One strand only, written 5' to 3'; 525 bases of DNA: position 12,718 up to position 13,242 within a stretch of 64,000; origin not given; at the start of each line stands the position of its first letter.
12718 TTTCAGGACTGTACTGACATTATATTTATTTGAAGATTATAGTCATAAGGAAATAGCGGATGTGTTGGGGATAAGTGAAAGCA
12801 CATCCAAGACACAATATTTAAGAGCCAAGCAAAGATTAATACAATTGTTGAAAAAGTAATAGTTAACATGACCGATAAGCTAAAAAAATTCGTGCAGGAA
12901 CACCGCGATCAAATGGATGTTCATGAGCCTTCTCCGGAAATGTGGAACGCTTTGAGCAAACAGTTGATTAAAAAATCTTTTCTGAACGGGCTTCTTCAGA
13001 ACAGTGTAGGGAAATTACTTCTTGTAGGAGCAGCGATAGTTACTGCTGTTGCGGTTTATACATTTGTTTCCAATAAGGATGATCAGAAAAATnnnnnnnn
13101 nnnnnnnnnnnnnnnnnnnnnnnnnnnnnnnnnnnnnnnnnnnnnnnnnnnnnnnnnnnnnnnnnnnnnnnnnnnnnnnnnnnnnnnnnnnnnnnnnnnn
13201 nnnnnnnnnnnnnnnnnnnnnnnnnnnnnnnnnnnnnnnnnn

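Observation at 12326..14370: ECF sigma factor co-transcribed with an anti-sigma-like membrane protein that carries SprB repeats, a PKD domain and a T9SS type-B C-terminal domain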

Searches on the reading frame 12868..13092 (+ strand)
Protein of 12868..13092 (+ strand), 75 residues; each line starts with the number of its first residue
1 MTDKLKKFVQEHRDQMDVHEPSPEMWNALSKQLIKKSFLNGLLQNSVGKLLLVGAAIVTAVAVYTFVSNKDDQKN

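Call 14: find_homologous_proteins(query=A2, max_evalue=10)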
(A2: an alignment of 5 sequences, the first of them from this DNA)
Query A2 (5 sequences): 141 candidates shared short words with the query, none scored E <= 10.

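Call 21: search_protein_representatives(alignment_id=A2)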
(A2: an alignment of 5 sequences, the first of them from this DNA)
Query: 5 sequences, 75 profile positions. Proteins with E-value up to 0.001 (for the whole library): 155; up to 1e-10: 8; up to 1e-30: 3. The best 150 are listed.
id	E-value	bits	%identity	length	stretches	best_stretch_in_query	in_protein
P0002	2.4e-39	149.6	-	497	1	1-75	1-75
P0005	5.4e-36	138.8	-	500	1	1-75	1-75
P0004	1.1e-33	131.4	-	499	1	1-75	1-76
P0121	3.7e-14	68.8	-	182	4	5-29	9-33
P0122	2.5e-13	66.2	-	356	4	5-58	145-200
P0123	1.2e-12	64.0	-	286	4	3-46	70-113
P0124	5.7e-12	61.8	-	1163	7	6-31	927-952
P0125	4.2e-11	59.0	-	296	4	3-59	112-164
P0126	2.0e-10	56.9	-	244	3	5-62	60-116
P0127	3.8e-10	56.0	-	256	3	1-33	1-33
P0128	7.9e-10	55.0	-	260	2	4-66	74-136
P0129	9.8e-10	54.6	-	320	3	3-70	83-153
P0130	1.2e-09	54.4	-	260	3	3-44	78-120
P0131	1.8e-08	50.6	-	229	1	1-63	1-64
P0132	2.3e-08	50.2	-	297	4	7-42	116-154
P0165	9.4e-06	41.9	-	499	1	1-75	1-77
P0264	8.6e-04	35.6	-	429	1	1-73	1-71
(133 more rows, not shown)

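Call 29: find_encoding_contigs(protein=P0165, flank=3000, max_places=2)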
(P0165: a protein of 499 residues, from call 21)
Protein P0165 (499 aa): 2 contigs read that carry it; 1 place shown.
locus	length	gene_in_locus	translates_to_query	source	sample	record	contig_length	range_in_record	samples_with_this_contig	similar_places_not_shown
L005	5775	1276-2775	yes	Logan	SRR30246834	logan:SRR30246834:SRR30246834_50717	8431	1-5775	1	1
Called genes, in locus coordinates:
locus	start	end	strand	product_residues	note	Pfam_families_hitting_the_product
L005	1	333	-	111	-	?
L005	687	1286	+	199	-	PF07638:Sigma70_ECF, PF04542:Sigma70_r2, PF08281:Sigma70_r4_2, PF04545:Sigma70_r4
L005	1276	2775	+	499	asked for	PF13349:DUF4097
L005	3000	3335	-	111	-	PF13424:TPR_12 (faint), PF13428:TPR_14 (faint), PF13432:TPR_16 (faint), PF14559:TPR_19 (weak)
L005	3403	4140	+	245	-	PF01012:ETF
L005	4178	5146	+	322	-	PF01012:ETF, PF00766:ETF_alpha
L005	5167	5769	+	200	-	PF02577:BFN_dom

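Call 30: find_encoding_contigs(protein=P0264, flank=3000, max_places=2)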
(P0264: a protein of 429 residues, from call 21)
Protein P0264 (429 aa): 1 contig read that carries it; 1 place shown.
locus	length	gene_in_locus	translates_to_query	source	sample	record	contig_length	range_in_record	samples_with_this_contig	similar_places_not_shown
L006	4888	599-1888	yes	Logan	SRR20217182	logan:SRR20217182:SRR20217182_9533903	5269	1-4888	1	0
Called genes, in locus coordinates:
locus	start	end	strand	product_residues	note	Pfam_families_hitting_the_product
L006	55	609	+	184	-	PF07638:Sigma70_ECF (faint), PF04542:Sigma70_r2, PF08281:Sigma70_r4_2, PF04545:Sigma70_r4 (weak)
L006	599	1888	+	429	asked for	PF00691:OmpA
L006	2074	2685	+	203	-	-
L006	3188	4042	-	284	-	PF00691:OmpA, PF05359:DUF748 (weak)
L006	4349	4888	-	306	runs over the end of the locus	?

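Call 35: find_related_loci(query=A2, collection=genome_contigs, flank=4000)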
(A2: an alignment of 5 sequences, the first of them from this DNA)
Query A2 (75 aa) in genome_contigs; peptide patterns used: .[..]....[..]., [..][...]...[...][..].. (x = any residue, [..] = any of these).
116 stretches matched a pattern; 9 encode a relative of the query (tblastn E <= 1e-3); 9 distinct loci.
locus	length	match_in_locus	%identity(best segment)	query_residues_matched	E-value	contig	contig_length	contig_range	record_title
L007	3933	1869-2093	89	1-75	1e-44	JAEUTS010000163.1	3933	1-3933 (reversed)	MAG: Bacteroidia bacterium isolate new MAG-335 k141_2336548, whole genome shotgun sequence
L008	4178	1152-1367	31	1-71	2e-8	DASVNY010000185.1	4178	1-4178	MAG TPA_asm: Chitinophagaceae bacterium isolate SMAG_U3139 k141_483216, whole genome shotgun sequence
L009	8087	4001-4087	45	1-29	2e-7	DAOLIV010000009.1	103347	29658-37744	MAG TPA_asm: Chitinophagaceae bacterium isolate AMR_MDS_0293 NODE_12_length_103347_cov_9.030825, whole genome shotgun se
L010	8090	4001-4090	40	1-30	6e-7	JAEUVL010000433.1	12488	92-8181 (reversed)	MAG: Chitinophagaceae bacterium isolate new MAG-380 k141_1408582, whole genome shotgun sequence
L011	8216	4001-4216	32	1-71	3e-6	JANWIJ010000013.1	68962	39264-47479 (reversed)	MAG: Chitinophagaceae bacterium isolate CRAIB_MAG38 c_000000007965, whole genome shotgun sequence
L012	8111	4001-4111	41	1-37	3e-6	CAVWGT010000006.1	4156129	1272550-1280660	MAG: uncultured Chitinophagaceae bacterium isolate MFD01275.bin.1.48 genome assembly, contig: contig_2359, whole genome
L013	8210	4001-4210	26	1-70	1e-5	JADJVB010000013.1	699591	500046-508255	MAG: Chitinophagaceae bacterium isolate Hirt_18-Q3-R61-65_MAXAC.324_sub tig00316569-10-6995810, whole genome shotgun seq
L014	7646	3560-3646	38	1-29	3e-5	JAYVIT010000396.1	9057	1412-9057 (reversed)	MAG: Saprospiraceae bacterium isolate GL51_Up_metabinner_17 GL51_Up_metabinner_17_395, whole genome shotgun sequence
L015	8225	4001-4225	35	1-75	3e-5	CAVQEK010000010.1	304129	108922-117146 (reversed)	MAG: uncultured Cytophagales bacterium isolate MFD02416.bin.1.44 genome assembly, contig: contig_49759, whole genome sho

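Call 56: find_related_loci(query=A2, collection=metagenome_contigs, flank=5000)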
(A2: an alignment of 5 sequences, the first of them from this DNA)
Query A2 (75 aa) in metagenome_contigs; peptide patterns used: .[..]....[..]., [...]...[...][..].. (x = any residue, [..] = any of these).
467 stretches matched a pattern; 4 encode a relative of the query (tblastn E <= 1e-3); 4 distinct loci.
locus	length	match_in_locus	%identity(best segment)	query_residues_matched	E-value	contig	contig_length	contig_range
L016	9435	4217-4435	32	1-73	4e-10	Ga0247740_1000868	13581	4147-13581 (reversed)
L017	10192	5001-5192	39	1-64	1e-9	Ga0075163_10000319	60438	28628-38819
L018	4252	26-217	36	1-64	9e-9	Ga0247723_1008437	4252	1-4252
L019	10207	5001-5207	29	1-69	4e-6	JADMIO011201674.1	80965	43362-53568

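Call 86: find_encoding_contigs(protein=P0127, flank=2500, max_places=2)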
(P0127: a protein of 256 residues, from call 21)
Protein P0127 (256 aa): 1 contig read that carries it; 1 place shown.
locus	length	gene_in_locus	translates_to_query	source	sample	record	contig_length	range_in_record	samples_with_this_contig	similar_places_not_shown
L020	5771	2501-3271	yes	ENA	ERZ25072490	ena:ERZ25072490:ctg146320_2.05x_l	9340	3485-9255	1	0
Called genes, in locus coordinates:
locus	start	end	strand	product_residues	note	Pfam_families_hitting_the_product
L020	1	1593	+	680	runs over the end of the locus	PF07676:PD40 (faint), PF13620:CarboxypepD_reg (faint), PF00691:OmpA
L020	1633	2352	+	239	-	PF04542:Sigma70_r2, PF07638:Sigma70_ECF (weak), PF08281:Sigma70_r4_2, PF04545:Sigma70_r4 (weak)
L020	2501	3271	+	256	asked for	-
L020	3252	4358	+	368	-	-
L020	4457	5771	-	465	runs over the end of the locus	?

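Call 87: find_encoding_contigs(protein=P0122, flank=2500, max_places=2)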
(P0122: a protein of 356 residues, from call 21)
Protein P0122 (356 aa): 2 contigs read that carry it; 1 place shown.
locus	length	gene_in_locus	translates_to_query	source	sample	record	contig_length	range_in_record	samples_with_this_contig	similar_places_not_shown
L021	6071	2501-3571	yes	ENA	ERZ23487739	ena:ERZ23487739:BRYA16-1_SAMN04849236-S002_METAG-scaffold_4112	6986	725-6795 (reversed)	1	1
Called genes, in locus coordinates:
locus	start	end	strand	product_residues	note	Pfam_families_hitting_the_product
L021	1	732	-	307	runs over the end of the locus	?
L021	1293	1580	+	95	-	PF14542:Acetyltransf_CG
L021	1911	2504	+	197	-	PF04542:Sigma70_r2, PF08281:Sigma70_r4_2, PF04545:Sigma70_r4 (faint)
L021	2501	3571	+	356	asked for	-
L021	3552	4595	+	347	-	-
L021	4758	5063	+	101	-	PF00420:Oxidored_q2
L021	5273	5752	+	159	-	-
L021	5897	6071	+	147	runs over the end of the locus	-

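Call 88: predict_structure(alignment_id=A5)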
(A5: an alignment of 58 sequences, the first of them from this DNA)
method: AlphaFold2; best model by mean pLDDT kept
length: 75 residues; sequences in the alignment: 58
mean_pLDDT: 75.4   pTM: 0.29
mean pLDDT of the five models: 75.4, 71.8, 70.8, 70.5, 69.4
residues with pLDDT >= 90: 5; 70-90: 42; 50-70: 27; < 50: 1
segments of 3 or more residues with pLDDT < 50: none
pLDDT, mean of each block of 10 residues (from residue 1): 81 83 87 67 65 77 78 56
secondary structure, 60 per line:
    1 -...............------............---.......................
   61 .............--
elements in order: H2-16 H23-34 H38-73
